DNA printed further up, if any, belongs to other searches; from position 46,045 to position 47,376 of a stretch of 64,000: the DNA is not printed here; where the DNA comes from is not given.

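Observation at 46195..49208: Divergent pair: CxHGxG-repeat secreted protein and a CcdA/DsbD-like transporter fused to His-rich periplasmic domains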

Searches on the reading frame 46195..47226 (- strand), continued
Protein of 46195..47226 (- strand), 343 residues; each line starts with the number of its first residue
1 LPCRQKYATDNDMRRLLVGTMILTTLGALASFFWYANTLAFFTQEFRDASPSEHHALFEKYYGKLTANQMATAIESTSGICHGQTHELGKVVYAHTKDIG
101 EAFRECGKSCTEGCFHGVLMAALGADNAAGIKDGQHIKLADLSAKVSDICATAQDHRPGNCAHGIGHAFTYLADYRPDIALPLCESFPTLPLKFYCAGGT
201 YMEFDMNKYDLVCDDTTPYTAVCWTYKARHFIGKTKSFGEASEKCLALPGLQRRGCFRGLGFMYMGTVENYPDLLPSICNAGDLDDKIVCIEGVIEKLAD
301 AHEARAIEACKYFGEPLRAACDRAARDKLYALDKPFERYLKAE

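Call 41: search_protein_families(library=pfam, proteins=[P0142, P0148, P0154, P0214, P0257, P0268, P0270, P0285, P0224, P0151], max_evalue=0.01)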
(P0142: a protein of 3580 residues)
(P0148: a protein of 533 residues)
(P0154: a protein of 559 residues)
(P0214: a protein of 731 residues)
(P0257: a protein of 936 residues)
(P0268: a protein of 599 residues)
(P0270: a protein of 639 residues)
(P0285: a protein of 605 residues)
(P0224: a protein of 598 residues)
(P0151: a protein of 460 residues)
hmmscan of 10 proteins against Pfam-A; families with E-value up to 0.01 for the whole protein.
P0142 (3580 aa): 4 families
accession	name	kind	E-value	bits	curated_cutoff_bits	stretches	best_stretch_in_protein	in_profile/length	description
PF00933.27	Glyco_hydro_3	-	6e-61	207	27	1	3093-3402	2-315/316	Glycosyl hydrolase family 3 N terminal domain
PF01816.23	LRV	-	4.5e-10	39.7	21.6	1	3438-3463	1-26/26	Leucine rich repeat variant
PF02985.28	HEAT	-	0.00026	21.4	23.5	0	3427-3446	3-22/31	HEAT repeat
PF13646.12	HEAT_2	-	0.00091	19.9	27.7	0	3505-3566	3-74/88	HEAT repeats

P0148 (533 aa): 2 families
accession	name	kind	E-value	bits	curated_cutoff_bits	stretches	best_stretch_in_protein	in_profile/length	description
PF13442.11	Cytochrome_CBB3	-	7.1e-06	26.7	27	1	440-522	3-68/68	Cytochrome C oxidase, cbb3-type, subunit III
PF00034.26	Cytochrom_C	-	0.00014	23.5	21.3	1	441-525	2-89/90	Cytochrome c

P0154 (559 aa): 9 families
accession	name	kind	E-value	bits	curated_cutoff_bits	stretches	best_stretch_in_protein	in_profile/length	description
PF13424.12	TPR_12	-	4.1e-32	110.6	30.1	3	76-140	10-74/77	Tetratricopeptide repeat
PF24885.1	TPR_NPHP3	-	3.3e-20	72.9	100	1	94-183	124-213/239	Nephrocystin-3 TPR domain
PF13374.12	TPR_10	-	3.6e-17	62.2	27.5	3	69-108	2-41/42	Tetratricopeptide repeat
PF17874.7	TPR_MalT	-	3.1e-05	23.8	45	1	34-180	46-188/336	MalT-like TPR region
PF00515.34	TPR_1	-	0.0004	20.5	27.8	0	111-140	1-30/34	Tetratricopeptide repeat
PF13181.12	TPR_8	-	0.00098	19.6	25.7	0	111-139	1-29/34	Tetratricopeptide repeat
PF13432.12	TPR_16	-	0.0011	19.8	32.7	1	76-141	4-61/65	Tetratricopeptide repeat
PF07719.23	TPR_2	-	0.0029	18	27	0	111-140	1-30/34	Tetratricopeptide repeat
PF13176.12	TPR_7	-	0.0063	17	27.9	0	113-140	1-28/36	Tetratricopeptide repeat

P0214 (731 aa): 1 family
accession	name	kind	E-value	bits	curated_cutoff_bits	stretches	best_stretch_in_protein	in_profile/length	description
PF07470.19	Glyco_hydro_88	-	0.009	15.5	26.6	0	185-274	23-114/352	Glycosyl Hydrolase Family 88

P0257 (936 aa): 1 family
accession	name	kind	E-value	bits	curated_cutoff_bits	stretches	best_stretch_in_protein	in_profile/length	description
PF13473.12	Cupredoxin_1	-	4.4e-12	46.4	27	2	503-593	19-104/104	Cupredoxin-like domain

P0268 (599 aa): 0 families

P0270 (639 aa): 0 families

P0285 (605 aa): 1 family
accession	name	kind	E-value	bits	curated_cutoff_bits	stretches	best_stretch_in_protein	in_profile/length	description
PF02461.21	AMO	-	0.0026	18.2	27.5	0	463-508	60-105/238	Ammonia monooxygenase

P0224 (598 aa): 0 families

P0151 (460 aa): 1 family
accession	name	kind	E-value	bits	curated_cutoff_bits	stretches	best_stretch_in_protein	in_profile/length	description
PF13424.12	TPR_12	-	2.5e-07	31.2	30.1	1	39-106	9-77/77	Tetratricopeptide repeat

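Call 50: find_related_loci(query=A1, collection=metagenome_contigs, flank=8000)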
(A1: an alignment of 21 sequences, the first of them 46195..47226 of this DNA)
Query A1 (343 aa) in metagenome_contigs; peptide patterns used: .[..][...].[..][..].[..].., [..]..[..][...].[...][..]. (x = any residue, [..] = any of these).
212 stretches matched a pattern; 167 encode a relative of the query (tblastn E <= 1e-3); the best 80 are kept; 80 distinct loci.
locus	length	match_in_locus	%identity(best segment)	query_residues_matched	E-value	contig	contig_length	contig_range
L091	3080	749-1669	37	42-343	3e-61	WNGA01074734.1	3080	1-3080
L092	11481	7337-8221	38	42-335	2e-60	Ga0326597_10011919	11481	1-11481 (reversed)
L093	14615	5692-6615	36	42-335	1e-60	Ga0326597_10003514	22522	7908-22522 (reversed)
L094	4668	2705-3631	38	57-341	2e-60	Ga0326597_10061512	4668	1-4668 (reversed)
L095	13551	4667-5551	38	42-335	2e-60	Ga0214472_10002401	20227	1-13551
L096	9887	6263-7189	36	42-335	1e-59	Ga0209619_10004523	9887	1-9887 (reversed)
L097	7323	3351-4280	37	40-341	2e-59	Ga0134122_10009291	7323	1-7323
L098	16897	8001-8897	37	36-334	3e-59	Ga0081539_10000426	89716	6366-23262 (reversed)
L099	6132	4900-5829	37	40-341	2e-58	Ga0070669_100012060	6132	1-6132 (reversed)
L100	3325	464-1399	35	42-341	8e-59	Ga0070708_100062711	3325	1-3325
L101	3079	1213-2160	36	42-343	1e-58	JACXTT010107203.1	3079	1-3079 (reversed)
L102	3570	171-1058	36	38-334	2e-58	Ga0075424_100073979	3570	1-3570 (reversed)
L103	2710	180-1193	35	10-333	3e-58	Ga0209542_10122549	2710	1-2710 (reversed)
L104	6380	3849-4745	35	36-334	1e-57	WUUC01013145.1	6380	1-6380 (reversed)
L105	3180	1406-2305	36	38-334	1e-57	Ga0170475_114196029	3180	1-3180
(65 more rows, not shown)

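Call 52: search_protein_families(library=pfam, alignment_id=A1, max_evalue=1)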
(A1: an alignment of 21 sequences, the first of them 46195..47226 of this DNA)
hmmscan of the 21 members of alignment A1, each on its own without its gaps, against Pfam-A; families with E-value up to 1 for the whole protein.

A. member 1, window:46195-47226:- (343 aa): 0 families

B. families by the number of members that match (of 21 scanned): 11 families
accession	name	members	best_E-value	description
PF01364.23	Peptidase_C25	1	0.06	Peptidase family C25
PF16891.10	STPPase_N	1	0.079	Serine-threonine protein phosphatase N-terminal domain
PF11456.13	DUF3019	1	0.085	Protein of unknown function (DUF3019)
PF13450.12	NAD_binding_8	1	0.086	NAD(P)-binding Rossmann-like domain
PF18610.7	Peripla_BP_7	1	0.11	Periplasmic binding protein domain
PF22061.2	CSN7_HB_subdom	1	0.15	CSN7 helical bundle subdomain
PF18981.6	InlK_D3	1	0.16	Internalin K domain (D3/D4)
PF24670.1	DUF7653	1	0.16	Domain of unknown function (DUF7653)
PF21657.2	L544_helical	1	0.16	Nucleotidyl transferase L544, helical domain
PF23301.1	EGF_PEAR1L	1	0.22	Platelet endothelial aggregation receptor 1-like, EGF domain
PF24865.1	DUF7731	1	0.33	Domain of unknown function (DUF7731)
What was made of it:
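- On Sel1-like / Hcp cysteine-rich repeat proteins (considered for the minus gene): No Pfam family at E up to 1 recurs in 21 members (call 52).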

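Call 81: search_solved_structures(query=A4, max_evalue=10, show_alignments=2)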
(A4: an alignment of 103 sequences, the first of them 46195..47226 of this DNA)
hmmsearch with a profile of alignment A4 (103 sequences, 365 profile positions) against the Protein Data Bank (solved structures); distinct sequences matched with E-value up to 10: 0.

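Call 82: find_homologous_proteins(query=A4, max_evalue=1e-10)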
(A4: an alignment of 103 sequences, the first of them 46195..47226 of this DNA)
Query A4 (103 sequences) (343 aa, profile of the alignment): 13 proteins with E <= 1e-10 among 8000 candidates.
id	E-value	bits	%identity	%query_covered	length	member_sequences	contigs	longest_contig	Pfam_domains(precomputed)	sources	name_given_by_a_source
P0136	2.1e-107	377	33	89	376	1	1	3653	-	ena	-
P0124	2.0e-104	368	35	87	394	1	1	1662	-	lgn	-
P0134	1.7e-100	355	33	87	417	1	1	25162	-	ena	-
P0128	1.9e-100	355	36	87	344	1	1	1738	-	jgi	jgi:hypothetical protein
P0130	4.0e-100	353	35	88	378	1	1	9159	-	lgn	-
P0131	4.3e-100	353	36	85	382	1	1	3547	-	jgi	jgi:hypothetical protein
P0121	2.0e-93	331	100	94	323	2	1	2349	-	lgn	-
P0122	1.2e-90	322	65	97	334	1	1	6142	-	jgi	jgi:hypothetical protein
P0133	1.0e-85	306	37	71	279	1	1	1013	-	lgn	-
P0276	1.7e-78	282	26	83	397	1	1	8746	-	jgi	jgi:hypothetical protein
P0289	3.4e-68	248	24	87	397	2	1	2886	-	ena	-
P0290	1.6e-67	246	27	88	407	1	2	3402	-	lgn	-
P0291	5.0e-14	70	33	27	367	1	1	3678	-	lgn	-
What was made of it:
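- Tried and rejected: Run with the broad Cys-rich profile, it returned only 13 proteins with no source names or taxonomy (call 82), so the family's taxonomic range remains unknown beyond locus GC of 0.31-0.74.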
